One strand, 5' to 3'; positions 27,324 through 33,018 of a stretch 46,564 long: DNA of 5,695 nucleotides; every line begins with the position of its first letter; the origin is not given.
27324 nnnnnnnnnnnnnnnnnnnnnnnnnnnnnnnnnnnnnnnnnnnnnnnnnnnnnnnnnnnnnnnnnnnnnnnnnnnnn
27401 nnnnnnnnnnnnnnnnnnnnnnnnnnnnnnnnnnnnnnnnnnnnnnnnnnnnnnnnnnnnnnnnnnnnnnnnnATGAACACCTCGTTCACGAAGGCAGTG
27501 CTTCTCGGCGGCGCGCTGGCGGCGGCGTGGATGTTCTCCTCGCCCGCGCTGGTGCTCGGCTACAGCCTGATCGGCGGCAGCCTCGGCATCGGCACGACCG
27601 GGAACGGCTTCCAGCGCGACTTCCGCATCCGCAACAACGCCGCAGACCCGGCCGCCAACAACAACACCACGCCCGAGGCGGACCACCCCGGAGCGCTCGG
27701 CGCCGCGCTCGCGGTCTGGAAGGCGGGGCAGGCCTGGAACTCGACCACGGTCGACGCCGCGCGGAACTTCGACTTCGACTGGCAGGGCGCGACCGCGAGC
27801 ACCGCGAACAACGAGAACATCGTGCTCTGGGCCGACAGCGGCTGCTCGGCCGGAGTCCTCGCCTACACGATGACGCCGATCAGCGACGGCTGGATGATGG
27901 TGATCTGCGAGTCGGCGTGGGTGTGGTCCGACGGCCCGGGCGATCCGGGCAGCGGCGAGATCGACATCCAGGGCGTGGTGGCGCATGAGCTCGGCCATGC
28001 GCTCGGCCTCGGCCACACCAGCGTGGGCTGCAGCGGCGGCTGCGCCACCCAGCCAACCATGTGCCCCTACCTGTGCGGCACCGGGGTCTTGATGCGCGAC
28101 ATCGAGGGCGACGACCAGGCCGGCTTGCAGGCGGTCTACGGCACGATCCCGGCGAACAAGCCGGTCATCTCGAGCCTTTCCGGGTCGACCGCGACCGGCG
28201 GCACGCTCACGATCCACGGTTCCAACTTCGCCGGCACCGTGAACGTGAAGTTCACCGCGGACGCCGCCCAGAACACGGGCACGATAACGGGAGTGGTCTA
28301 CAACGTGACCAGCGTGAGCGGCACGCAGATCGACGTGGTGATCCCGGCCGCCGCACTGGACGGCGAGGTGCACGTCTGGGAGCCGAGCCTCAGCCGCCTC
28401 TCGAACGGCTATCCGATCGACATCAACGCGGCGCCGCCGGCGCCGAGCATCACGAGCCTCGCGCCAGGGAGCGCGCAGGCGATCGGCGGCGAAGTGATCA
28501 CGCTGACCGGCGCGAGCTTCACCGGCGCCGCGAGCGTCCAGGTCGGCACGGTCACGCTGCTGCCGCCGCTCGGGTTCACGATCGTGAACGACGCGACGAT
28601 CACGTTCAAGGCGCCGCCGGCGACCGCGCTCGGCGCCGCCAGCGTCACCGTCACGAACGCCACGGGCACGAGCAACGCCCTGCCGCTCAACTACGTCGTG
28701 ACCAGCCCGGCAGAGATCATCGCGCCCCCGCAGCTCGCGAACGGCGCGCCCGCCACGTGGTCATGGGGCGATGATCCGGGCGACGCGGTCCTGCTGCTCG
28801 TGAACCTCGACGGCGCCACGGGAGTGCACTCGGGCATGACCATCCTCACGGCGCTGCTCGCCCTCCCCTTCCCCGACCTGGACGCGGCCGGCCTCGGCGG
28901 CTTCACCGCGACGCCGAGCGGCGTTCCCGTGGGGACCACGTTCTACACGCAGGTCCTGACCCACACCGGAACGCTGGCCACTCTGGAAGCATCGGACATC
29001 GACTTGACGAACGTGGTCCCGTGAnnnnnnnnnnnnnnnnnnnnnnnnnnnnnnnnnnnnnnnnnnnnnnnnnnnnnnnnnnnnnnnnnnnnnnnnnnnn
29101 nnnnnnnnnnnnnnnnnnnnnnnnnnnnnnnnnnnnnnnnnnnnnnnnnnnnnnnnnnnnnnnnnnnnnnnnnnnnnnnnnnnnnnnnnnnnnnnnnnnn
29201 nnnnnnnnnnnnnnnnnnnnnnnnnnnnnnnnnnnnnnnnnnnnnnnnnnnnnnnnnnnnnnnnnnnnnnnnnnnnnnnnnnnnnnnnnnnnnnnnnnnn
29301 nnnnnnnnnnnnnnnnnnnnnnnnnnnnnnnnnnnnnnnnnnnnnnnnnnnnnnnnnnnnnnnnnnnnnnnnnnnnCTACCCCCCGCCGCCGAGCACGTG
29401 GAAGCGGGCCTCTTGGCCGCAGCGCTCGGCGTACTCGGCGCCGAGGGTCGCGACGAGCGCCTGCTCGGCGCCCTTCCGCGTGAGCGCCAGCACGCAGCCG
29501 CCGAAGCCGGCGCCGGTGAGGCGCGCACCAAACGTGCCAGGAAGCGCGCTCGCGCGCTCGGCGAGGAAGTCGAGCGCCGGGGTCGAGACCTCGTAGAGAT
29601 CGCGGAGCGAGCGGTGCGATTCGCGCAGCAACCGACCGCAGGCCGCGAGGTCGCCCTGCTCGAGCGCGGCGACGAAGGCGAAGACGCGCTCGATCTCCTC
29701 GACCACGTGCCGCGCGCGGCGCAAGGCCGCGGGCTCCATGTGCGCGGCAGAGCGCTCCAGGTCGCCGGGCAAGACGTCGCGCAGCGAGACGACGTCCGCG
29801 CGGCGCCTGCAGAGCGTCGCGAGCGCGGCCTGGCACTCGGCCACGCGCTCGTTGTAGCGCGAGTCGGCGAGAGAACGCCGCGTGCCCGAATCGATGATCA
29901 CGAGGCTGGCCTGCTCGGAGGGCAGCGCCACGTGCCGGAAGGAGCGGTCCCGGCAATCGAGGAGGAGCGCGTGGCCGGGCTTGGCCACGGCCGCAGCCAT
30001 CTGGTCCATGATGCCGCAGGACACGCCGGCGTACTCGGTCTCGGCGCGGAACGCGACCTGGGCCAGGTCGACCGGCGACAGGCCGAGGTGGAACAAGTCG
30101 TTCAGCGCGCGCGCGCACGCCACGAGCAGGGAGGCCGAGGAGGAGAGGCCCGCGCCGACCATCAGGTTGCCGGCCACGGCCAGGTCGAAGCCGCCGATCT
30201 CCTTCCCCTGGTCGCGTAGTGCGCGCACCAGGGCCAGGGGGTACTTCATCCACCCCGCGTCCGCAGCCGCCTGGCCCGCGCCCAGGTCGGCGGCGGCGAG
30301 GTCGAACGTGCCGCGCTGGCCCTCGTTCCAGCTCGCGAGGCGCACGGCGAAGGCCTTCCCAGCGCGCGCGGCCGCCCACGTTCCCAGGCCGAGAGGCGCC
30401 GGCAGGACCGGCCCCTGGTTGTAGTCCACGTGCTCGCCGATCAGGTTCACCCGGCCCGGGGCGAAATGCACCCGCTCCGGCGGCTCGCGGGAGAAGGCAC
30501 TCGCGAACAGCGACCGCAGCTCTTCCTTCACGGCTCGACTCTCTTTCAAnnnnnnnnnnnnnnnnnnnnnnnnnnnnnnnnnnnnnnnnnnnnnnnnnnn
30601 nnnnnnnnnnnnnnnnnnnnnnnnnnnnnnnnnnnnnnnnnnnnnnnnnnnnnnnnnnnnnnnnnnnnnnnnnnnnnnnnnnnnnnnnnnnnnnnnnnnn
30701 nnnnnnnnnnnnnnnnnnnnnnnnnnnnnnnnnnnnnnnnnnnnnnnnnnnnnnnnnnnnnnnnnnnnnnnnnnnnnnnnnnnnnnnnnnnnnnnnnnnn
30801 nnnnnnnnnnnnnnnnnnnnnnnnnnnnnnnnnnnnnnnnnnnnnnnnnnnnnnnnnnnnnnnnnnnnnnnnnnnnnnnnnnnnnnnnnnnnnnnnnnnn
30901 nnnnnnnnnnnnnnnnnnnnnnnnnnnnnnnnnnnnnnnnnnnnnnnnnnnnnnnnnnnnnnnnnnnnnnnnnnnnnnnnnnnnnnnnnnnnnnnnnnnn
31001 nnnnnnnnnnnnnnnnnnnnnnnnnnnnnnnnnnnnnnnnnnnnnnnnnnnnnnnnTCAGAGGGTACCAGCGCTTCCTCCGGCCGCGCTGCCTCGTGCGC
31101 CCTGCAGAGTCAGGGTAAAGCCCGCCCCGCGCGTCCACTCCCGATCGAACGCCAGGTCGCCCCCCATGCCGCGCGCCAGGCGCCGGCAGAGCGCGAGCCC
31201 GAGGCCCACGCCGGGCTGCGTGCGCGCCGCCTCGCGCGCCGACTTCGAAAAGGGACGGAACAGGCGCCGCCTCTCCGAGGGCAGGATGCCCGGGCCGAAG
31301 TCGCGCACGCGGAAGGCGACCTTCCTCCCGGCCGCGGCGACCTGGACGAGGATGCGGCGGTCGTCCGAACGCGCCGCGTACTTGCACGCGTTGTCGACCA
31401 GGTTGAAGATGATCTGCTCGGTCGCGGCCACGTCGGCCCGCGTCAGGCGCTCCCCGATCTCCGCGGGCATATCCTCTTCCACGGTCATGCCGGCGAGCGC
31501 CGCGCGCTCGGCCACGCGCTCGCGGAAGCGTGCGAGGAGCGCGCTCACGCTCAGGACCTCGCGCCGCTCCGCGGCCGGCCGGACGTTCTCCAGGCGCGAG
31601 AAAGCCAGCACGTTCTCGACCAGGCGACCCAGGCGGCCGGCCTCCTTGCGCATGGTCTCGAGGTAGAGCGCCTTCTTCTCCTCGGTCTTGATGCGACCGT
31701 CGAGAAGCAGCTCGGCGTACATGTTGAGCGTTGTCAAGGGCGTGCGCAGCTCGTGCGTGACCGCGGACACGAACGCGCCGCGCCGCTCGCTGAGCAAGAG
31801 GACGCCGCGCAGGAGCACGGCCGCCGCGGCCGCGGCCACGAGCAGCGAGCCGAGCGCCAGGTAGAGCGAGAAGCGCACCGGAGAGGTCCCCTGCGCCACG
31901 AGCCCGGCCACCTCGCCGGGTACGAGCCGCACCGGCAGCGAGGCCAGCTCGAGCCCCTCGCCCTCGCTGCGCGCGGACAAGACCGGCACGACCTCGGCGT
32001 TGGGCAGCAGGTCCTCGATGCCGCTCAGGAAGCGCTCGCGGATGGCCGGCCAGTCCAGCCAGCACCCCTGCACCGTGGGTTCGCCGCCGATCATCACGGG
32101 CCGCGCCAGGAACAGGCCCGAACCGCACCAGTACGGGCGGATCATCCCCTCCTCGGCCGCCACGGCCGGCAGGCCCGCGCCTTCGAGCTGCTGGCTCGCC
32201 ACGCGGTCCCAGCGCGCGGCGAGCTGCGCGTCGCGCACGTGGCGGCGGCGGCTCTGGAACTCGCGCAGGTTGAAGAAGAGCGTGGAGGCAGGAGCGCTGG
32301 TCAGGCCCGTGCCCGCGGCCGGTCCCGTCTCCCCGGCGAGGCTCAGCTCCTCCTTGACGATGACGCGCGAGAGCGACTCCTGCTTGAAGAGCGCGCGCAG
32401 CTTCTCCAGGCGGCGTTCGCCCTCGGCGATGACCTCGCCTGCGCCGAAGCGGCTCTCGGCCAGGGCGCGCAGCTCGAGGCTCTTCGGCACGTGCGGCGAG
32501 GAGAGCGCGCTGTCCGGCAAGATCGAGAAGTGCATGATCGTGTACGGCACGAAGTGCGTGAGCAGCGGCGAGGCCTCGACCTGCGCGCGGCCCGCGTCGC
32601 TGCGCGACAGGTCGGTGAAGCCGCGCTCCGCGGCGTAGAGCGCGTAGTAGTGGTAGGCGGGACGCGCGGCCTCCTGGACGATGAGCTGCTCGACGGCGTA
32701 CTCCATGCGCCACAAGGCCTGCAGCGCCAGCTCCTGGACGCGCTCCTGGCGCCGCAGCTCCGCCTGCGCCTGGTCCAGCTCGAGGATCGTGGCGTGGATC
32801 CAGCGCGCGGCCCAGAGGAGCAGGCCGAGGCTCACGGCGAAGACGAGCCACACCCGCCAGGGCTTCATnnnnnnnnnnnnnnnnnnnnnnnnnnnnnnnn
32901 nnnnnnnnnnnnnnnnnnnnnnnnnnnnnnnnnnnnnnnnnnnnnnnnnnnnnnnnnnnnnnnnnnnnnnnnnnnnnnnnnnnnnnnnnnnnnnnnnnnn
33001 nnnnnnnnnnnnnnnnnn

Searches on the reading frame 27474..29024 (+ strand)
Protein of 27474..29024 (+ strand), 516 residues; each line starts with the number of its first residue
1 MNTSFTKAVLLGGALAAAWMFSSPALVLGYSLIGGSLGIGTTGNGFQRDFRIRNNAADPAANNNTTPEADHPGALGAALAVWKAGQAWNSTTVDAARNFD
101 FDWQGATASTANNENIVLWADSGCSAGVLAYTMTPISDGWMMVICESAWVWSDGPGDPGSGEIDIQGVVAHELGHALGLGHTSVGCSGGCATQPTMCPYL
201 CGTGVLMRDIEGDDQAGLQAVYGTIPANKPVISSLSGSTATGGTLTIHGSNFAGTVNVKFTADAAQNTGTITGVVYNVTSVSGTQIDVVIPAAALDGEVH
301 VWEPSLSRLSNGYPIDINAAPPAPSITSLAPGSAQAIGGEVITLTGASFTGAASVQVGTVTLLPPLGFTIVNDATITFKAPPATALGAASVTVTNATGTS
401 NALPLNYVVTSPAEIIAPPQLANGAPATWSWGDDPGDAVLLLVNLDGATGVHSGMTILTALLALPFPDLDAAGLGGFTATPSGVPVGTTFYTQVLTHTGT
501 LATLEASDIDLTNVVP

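Call 12: search_protein_families(library=pfam, proteins=[window:27474-29024:+], max_evalue=0.001)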
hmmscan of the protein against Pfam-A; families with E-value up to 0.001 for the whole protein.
window:27474-29024:+ (516 aa): 4 families
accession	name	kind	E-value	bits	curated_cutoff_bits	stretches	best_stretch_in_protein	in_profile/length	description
PF01833.30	TIG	-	3.8e-14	52.9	20.9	2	324-405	1-82/84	IPT/TIG domain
PF00413.30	Peptidase_M10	-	7.1e-07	29.7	24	1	126-223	71-159/159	Matrixin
PF13688.12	Reprolysin_5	-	7.8e-07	29.9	27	1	50-198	48-177/196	Metallo-peptidase family M12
PF10462.15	Peptidase_M66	-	0.00031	20.3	20.6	0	159-185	184-212/306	Peptidase M66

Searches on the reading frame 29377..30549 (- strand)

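Call 12: search_protein_families(library=pfam, proteins=[window:29377-30549:-], max_evalue=0.001)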
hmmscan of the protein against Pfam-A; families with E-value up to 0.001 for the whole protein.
window:29377-30549:- (390 aa): 3 families
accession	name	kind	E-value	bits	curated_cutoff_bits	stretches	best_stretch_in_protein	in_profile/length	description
PF00288.32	GHMP_kinases_N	-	6.9e-20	71.5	22.3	1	105-188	4-85/87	GHMP kinases N terminal domain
PF10509.15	GalKase_gal_bdg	-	1.4e-18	66.6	23.1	1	14-62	2-48/49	Galactokinase galactose-binding signature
PF08544.19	GHMP_kinases_C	-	3.5e-12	47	21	1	293-373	2-83/85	GHMP kinases C terminal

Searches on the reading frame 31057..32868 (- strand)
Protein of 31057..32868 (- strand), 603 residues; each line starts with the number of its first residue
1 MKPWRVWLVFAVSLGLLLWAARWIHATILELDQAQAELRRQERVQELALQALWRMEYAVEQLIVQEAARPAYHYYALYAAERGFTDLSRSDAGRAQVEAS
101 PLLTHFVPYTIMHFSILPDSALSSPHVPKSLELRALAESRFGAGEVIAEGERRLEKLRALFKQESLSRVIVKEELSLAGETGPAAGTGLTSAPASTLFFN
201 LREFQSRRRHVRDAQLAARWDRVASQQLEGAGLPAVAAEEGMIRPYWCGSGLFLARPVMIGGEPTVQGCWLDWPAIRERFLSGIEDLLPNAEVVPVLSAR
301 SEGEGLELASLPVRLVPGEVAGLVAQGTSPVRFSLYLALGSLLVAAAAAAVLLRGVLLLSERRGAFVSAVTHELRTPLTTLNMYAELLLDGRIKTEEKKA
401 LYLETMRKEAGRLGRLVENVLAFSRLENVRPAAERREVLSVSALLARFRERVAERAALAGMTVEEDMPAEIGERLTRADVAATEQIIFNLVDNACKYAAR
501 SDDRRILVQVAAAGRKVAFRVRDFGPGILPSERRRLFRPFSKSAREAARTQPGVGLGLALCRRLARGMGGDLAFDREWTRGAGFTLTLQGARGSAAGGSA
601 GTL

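Call 12: search_protein_families(library=pfam, proteins=[window:31057-32868:-], max_evalue=0.001)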
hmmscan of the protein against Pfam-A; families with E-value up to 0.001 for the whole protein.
window:31057-32868:- (603 aa): 3 families
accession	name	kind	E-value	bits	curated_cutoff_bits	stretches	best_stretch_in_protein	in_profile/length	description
PF02518.31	HATPase_c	-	2.9e-21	76.4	26.4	1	480-589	3-108/111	Histidine kinase-, DNA gyrase B-, and HSP90-like ATPase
PF00512.31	HisKA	-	1.1e-18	67.5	26.9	1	363-428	2-65/66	His Kinase A (phospho-acceptor) domain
PF13581.12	HATPase_c_2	-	7.5e-06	26.4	27.4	1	475-566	24-110/127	Histidine kinase-like ATPase domain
